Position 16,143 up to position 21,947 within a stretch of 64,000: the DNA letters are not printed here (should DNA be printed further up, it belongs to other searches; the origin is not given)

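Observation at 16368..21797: ~1800-aa single polypeptide fusing a Gpi18/ALG-like GT-C to a PMT-like GT-C that carries a ~410-aa beta-propeller-like insertion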

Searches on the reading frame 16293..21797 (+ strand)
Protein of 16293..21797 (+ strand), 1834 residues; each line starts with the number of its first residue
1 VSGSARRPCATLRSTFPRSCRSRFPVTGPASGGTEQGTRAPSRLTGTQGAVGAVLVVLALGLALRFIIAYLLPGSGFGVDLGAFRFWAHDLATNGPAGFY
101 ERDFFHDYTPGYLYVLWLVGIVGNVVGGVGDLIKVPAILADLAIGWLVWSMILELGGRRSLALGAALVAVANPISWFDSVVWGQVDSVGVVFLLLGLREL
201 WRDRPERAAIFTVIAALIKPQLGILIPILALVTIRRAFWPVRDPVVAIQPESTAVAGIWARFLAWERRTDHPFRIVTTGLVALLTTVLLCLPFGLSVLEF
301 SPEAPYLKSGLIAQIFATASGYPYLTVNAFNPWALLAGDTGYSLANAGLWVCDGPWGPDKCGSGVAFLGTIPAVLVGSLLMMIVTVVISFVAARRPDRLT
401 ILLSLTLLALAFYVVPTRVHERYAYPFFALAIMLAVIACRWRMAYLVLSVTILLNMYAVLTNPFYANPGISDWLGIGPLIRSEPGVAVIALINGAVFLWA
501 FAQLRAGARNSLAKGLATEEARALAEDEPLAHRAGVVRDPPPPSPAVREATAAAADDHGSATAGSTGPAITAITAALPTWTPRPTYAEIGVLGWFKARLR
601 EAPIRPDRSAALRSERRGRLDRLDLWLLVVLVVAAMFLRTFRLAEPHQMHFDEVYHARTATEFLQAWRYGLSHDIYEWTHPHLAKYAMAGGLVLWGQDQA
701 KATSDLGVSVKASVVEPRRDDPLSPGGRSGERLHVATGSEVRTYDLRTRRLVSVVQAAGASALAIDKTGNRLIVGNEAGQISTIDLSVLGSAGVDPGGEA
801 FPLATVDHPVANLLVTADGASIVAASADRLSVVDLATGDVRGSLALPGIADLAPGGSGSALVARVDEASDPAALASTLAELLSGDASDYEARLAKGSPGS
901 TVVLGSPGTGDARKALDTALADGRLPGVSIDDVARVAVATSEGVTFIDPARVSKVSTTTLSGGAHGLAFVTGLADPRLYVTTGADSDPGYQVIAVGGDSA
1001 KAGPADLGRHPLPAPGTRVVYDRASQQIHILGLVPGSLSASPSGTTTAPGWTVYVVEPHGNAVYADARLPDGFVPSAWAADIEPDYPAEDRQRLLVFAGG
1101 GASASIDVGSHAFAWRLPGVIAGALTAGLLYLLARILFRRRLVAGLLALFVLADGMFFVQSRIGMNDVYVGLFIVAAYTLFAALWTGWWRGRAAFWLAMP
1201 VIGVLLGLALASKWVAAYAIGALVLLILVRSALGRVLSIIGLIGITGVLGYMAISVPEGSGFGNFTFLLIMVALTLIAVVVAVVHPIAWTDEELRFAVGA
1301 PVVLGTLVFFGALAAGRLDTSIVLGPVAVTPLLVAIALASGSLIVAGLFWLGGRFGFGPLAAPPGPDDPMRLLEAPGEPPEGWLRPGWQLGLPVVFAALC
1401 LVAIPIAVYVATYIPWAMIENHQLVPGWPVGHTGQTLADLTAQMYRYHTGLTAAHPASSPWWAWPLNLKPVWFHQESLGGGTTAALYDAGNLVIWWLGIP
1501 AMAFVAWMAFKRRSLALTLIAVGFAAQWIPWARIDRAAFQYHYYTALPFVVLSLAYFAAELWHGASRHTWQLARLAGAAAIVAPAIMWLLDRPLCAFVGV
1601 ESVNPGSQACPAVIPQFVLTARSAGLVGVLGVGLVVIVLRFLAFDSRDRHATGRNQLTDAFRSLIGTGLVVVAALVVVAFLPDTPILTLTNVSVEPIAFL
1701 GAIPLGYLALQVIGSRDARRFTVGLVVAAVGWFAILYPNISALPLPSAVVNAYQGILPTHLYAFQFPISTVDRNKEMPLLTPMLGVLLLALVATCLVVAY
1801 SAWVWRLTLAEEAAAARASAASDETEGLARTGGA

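Call 4: search_protein_families(library=pfam, proteins=[window:16293-21797:+], max_evalue=0.1)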
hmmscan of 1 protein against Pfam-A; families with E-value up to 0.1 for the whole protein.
window:16293-21797:+ (1834 aa): 4 families
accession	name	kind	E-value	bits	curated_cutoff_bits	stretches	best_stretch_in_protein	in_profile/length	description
PF16192.10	PMT_4TMC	-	2.1e-13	50.7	32.4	1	1437-1583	5-171/202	C-terminal four TMM region of protein-O-mannosyltransferase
PF02366.24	PMT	-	5.5e-11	42.9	22.7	1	1112-1229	82-198/245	Dolichyl-phosphate-mannose-protein mannosyltransferase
PF13231.12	PMT_2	-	2.9e-05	24.8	26.1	1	1109-1237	18-138/160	Dolichyl-phosphate-mannose-protein mannosyltransferase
PF25174.1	Beta-prop_THOC3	-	0.051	13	305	0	739-787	69-118/272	THOC3 beta-propeller domain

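Call 5: search_protein_families(library=ncbifam, proteins=[window:16293-21797:+], max_evalue=0.1)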
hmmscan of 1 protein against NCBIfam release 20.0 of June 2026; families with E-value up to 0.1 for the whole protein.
window:16293-21797:+ (1834 aa): 1 family
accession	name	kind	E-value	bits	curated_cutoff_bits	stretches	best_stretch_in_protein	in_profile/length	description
NF058602.1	PrMnsylTfPmt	equivalog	5.6e-12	45.2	800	2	1400-1577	282-482/530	protein O-mannosyltransferase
